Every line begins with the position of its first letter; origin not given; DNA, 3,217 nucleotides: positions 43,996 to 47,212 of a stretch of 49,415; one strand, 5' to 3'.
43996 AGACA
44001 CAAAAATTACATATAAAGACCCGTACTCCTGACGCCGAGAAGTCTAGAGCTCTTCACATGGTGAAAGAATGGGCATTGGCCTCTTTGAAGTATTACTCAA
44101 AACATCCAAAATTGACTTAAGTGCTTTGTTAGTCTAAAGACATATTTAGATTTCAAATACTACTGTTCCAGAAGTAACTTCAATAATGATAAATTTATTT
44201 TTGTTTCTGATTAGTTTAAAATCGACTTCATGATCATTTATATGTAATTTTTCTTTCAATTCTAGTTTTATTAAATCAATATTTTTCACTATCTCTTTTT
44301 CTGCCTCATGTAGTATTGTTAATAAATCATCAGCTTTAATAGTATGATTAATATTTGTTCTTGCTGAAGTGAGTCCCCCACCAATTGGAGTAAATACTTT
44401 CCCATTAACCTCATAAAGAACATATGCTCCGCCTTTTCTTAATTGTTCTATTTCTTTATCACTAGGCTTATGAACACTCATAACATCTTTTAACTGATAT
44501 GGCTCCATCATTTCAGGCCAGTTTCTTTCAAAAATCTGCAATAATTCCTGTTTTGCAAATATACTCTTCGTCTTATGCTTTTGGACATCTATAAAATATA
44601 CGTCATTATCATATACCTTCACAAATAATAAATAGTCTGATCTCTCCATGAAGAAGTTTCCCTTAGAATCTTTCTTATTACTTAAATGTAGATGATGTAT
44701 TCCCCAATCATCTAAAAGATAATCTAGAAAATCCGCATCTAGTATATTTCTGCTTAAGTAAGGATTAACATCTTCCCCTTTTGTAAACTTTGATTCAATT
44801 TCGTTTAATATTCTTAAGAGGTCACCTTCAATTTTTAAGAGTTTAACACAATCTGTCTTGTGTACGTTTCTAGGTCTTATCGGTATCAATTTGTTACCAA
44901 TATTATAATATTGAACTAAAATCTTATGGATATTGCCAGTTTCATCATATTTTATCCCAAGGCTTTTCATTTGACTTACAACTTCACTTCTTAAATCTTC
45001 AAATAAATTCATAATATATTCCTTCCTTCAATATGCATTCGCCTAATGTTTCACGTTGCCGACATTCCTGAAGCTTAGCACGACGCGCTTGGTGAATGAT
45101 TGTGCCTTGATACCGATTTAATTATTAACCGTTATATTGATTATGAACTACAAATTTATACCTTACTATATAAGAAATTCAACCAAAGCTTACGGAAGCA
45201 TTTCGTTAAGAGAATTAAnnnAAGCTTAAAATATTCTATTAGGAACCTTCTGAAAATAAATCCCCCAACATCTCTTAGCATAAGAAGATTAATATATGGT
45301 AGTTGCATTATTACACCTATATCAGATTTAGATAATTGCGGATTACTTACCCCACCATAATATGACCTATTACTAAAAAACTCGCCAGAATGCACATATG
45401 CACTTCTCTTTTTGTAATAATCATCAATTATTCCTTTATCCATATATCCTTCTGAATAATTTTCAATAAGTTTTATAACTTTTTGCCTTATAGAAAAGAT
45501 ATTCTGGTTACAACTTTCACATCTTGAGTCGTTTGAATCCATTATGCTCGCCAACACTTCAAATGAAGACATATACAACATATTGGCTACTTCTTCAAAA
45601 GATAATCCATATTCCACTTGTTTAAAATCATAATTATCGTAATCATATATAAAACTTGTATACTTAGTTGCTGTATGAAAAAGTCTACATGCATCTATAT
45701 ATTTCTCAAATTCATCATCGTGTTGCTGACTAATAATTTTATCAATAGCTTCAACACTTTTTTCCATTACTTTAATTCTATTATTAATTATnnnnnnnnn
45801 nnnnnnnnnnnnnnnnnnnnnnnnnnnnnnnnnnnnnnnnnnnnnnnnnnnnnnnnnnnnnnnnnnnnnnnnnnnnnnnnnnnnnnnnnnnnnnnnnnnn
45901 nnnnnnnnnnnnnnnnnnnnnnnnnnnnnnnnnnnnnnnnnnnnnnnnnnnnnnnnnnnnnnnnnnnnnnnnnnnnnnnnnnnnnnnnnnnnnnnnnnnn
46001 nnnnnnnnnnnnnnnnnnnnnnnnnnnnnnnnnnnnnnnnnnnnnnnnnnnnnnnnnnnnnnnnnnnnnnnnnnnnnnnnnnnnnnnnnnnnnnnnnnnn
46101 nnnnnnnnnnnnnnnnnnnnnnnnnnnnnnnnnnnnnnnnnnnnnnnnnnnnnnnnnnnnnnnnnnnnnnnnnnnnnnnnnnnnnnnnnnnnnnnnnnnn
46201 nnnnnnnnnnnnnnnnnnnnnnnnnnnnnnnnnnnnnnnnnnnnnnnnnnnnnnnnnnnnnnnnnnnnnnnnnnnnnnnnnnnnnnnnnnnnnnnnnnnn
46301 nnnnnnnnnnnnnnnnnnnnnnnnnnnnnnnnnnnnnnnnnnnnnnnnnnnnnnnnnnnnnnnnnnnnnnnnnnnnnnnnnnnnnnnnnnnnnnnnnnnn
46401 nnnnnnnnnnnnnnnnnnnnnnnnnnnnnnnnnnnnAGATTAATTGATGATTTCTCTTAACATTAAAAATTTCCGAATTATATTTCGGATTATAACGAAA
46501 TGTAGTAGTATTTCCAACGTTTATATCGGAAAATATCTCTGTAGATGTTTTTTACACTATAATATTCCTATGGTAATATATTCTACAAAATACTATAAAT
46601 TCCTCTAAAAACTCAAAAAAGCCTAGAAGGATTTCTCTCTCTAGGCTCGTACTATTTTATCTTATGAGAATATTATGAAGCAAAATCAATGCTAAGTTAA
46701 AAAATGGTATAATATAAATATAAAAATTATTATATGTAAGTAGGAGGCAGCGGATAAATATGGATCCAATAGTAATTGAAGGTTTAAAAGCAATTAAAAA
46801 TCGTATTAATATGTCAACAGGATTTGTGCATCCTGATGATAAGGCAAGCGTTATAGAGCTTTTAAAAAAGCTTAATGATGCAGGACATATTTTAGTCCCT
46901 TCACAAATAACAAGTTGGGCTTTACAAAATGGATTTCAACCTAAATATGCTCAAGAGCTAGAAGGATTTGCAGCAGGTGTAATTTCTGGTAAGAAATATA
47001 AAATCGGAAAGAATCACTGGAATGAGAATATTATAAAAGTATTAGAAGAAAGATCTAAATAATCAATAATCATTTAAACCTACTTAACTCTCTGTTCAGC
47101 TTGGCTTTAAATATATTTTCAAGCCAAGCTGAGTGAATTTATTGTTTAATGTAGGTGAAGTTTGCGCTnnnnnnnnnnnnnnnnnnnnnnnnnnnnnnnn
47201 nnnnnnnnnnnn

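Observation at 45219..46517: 394-aa protein with a C-terminal RSxxxH HEPN-like motif, controlled by a promoter with an overlapping inverted repeat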

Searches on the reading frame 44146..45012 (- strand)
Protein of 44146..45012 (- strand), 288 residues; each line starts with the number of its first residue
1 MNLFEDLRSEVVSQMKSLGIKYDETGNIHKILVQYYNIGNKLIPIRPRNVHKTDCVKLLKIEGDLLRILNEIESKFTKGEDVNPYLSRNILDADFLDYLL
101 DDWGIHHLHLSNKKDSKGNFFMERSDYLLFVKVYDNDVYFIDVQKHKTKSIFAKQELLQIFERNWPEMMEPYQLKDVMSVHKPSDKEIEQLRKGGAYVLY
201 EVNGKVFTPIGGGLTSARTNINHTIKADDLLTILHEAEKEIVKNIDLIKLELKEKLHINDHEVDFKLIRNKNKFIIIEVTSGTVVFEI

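Call 3: search_protein_families(library=pfam, proteins=[window:44146-45012:-], max_evalue=1)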
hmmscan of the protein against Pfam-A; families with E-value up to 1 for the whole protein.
window:44146-45012:- (288 aa): 1 family
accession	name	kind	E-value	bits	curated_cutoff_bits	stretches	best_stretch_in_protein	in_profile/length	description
PF14082.12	SduA_C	-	0.97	10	27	1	99-155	33-63/159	Shedu protein SduA, C-terminal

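Call 4: search_protein_families(library=padloc, proteins=[window:44146-45012:-], max_evalue=1)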
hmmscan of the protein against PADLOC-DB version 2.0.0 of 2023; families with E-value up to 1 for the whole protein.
window:44146-45012:- (288 aa): 3 families
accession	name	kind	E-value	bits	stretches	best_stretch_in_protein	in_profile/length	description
PDLC04065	PD-T4-7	-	2.1e-80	268.8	1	1-287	1-315/333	-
PDLC04066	PD-T4-7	-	6.9e-61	204.1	1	3-282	10-296/337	-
PDLC01063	Csx1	-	0.026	12.6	1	210-278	12-80/167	Type I associated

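Call 8: search_protein_families(library=ncbifam, proteins=[window:44146-45012:-], max_evalue=1)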
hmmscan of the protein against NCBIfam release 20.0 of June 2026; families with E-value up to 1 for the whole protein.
window:44146-45012:- (288 aa): 0 families

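Call 104: search_protein_families(library=phrogs, proteins=[window:44146-45012:-], max_evalue=0.001)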
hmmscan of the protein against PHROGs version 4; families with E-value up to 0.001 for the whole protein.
window:44146-45012:- (288 aa): 0 families

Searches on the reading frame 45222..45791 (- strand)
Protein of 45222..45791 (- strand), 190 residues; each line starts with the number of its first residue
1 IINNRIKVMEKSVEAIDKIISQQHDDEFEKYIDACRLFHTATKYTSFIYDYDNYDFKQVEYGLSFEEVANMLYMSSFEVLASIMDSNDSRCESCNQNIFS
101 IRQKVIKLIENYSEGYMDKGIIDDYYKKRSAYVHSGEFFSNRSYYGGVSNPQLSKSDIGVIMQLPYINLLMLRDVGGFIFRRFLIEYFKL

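Call 55: predict_structure(alignment_id=A4)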
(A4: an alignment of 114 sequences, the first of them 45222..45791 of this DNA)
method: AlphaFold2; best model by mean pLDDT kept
length: 190 residues; sequences in the alignment: 114
mean_pLDDT: 94.0   pTM: 0.88
mean pLDDT of the five models: 94.0, 93.7, 93.7, 92.7, 92.7
residues with pLDDT >= 90: 154; 70-90: 35; 50-70: 1; < 50: 0
segments of 3 or more residues with pLDDT < 50: none
pLDDT, mean of each block of 10 residues (from residue 1): 86 97 98 98 96 89 95 98 90 86 96 96 97 96 86 93 93 98 97
secondary structure, 60 per line:
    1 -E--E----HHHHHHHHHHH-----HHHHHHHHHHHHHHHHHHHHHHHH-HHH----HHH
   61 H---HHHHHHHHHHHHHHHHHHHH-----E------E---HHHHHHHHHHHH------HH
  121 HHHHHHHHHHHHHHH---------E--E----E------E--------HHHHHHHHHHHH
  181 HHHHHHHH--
elements in order: H10-20 H26-49 H58-61 H65-84 H101-112 H119-135 H169-188

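Call 58: fold_search(model_id=the predicted structure, library=pdb)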
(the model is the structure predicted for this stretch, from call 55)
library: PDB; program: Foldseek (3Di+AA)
matches with E <= 10: 26; with E <= 0.001: 0
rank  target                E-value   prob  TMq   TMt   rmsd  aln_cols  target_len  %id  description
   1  5yep_C                1.0e+00  0.63  0.35  0.46   5.0       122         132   10  Crystal structure of SO_3166-SO_3165 from Shewanella oneidensis (released 2018-03-28)
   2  8xdj_B                1.7e+00  0.57  0.35  0.47   6.3       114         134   10  Crystal structure of AMPylated HEPN toxin (released 2024-12-18)
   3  8xeh_D                2.1e+00  0.38  0.35  0.49   9.2       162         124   10  Crystal structure of HEPN-MNT complex (released 2024-12-18)
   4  7bxo_D                2.9e+00  0.30  0.33  0.44   6.4       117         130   13  Crystal structure of the toxin-antitoxin with AMP-PNP (released 2020-09-30)
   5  6m6u_I                3.4e+00  0.41  0.36  0.50   6.6       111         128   12  Crystal structure the toxin-antitoxin MntA-HpeT mutant-D39ED41E (released 2020-09-30)
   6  6m6u_H                4.1e+00  0.33  0.40  0.54   7.3       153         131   14  Crystal structure the toxin-antitoxin MntA-HpeT mutant-D39ED41E (released 2020-09-30)
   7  4nqf_A                4.8e+00  0.08  0.27  0.32  10.5       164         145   12  Crystal structure of HEPN domain protein (released 2014-03-26)
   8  5yep_B                5.0e+00  0.18  0.31  0.41   6.3       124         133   10  Crystal structure of SO_3166-SO_3165 from Shewanella oneidensis (released 2018-03-28)
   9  7wju_B                5.5e+00  0.04  0.19  0.18  14.0       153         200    8  Cryo-EM structure of the AsCas12f1-sgRNAv1-dsDNA ternary complex (released 2023-01-18)
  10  5a63_C                5.8e+00  0.04  0.19  0.16  16.2       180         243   12  Cryo-EM structure of the human gamma-secretase complex at 3.4 angstrom resolution. (released 2015-08-05)
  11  6zqd_UB               6.4e+00  0.03  0.15  0.07  18.1       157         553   11  Cryo-EM structure of the 90S pre-ribosome from Saccharomyces cerevisiae, state Post-A1 (released 2020-09-23)
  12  7ae9_C                6.8e+00  0.20  0.41  0.51   6.8       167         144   10  Crystal structure of mono-AMPylated HEPN(R46E) toxin in complex with MNT antitoxin (released 2020-12-30)
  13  6xmj_O                6.8e+00  0.04  0.22  0.21  13.9       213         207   10  Human 20S proteasome bound to an engineered 11S (PA26) activator (released 2020-07-22)
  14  2z4w_B                7.1e+00  0.12  0.35  0.24  11.1       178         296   13  S. cerevisiae geranylgeranyl pyrophosphate synthase in complex with magnesium and BPH-749 (released 2008-07-01)
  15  8jbb_A                7.1e+00  0.12  0.37  0.18   8.4       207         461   10  Crystal Structure of the Csm6 from Thermus thermophilus HB8 in complex with A2>p (released 2023-12-13)
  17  1jog_D                7.5e+00  0.09  0.27  0.36   7.8       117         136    9  Structure of HI0074 from Heamophilus Influenzae reveals the fold of a substrate binding domain of a nucleotidyltransfe (released 2002-12-18)
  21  7bxo_G                8.2e+00  0.15  0.40  0.54   6.7       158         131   11  Crystal structure of the toxin-antitoxin with AMP-PNP (released 2020-09-30)
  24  7ae9_D                9.1e+00  0.07  0.32  0.38   8.4       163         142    9  Crystal structure of mono-AMPylated HEPN(R46E) toxin in complex with MNT antitoxin (released 2020-12-30)
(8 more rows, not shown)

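Call 65: fold_search(model_id=the predicted structure, library=viral)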
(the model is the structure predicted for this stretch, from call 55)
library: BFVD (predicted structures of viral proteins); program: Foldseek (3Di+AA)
matches with E <= 10: 42; with E <= 0.001: 0
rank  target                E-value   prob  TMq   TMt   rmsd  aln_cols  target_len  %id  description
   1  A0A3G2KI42            5.3e-01  0.54  0.30  0.26   7.3       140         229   18  Uncharacterized protein [Arthrobacter phage Nandita]
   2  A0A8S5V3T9            7.8e-01  0.30  0.29  0.22   7.9       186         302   12  Uncharacterized protein [Siphoviridae sp. cttKr9]
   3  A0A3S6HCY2            1.4e+00  0.30  0.38  0.34  11.1       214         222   15  (no name in the UniProt tables at hand)
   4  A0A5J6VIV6            2.2e+00  0.18  0.27  0.27  11.5       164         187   11  Uncharacterized protein [Megaviridae environmental sample]
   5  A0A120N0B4            2.8e+00  0.06  0.20  0.11  19.6       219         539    9  (no name in the UniProt tables at hand)
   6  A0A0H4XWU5            3.0e+00  0.04  0.18  0.12  17.6       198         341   13  Uncharacterized protein [Salmon gill poxvirus]
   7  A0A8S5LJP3            3.4e+00  0.13  0.35  0.32  12.8       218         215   12  Uncharacterized protein [Myoviridae sp. ct6F13]
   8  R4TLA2                3.6e+00  0.09  0.19  0.29  10.7       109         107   10  Uncharacterized protein [Halogranum tailed virus 1]
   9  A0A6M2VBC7            3.8e+00  0.09  0.28  0.34  12.7       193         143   13  (no name in the UniProt tables at hand)
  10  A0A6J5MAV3            4.0e+00  0.05  0.17  0.23  14.2       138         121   13  Uncharacterized protein [uncultured Caudovirales phage]
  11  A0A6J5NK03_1          4.2e+00  0.05  0.18  0.05  16.4       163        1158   13  Large polyvalent protein associated domain-containing protein [uncultured Caudovirales phage]
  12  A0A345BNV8            4.2e+00  0.04  0.16  0.09  19.6       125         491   10  (no name in the UniProt tables at hand)
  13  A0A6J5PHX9            4.2e+00  0.04  0.14  0.10  22.2       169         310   12  Uncharacterized protein [uncultured Caudovirales phage]
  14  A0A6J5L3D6            4.2e+00  0.03  0.17  0.10  17.7       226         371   11  Uncharacterized protein [uncultured Caudovirales phage]
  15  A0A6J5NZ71            4.6e+00  0.04  0.19  0.21  19.0       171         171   13  Uncharacterized protein [uncultured Caudovirales phage]
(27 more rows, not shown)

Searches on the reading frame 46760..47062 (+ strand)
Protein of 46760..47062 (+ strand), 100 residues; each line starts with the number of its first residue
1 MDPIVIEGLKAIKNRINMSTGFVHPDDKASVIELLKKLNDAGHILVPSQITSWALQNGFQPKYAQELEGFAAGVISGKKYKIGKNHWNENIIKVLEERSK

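Call 3: search_protein_families(library=pfam, proteins=[window:46760-47062:+], max_evalue=1)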
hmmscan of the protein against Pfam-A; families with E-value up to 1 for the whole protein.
window:46760-47062:+ (100 aa): 1 family
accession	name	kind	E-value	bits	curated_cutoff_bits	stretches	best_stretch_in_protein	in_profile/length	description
PF08986.15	DUF1889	-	2e-06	28.1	26.9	1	7-83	7-82/96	Domain of unknown function (DUF1889)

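Call 4: search_protein_families(library=padloc, proteins=[window:46760-47062:+], max_evalue=1)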
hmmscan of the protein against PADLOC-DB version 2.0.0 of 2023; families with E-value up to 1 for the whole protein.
window:46760-47062:+ (100 aa): 0 families

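Call 8: search_protein_families(library=ncbifam, proteins=[window:46760-47062:+], max_evalue=1)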
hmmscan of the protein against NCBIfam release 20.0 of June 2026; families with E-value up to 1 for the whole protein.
window:46760-47062:+ (100 aa): 0 families

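Call 53: search_solved_structures(query=window:46760-47062:+, max_evalue=10)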
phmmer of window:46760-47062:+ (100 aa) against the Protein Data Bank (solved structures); distinct sequences matched with E-value up to 10: 4.
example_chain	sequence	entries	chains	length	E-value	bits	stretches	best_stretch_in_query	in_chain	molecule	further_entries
2es9_A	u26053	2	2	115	0.00021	25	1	13-83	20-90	putative cytoplasmic protein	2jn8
5eqz_A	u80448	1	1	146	0.37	14.6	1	15-72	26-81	Rev protein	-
6bt5_A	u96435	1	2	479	1.2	12.9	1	21-70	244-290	Metabotropic glutamate receptor 8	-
6e5v_A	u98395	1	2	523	1.4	12.7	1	21-70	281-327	Metabotropic glutamate receptor 8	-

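Call 104: search_protein_families(library=phrogs, proteins=[window:46760-47062:+], max_evalue=0.001)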
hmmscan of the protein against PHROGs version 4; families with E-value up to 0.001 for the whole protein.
window:46760-47062:+ (100 aa): 0 families
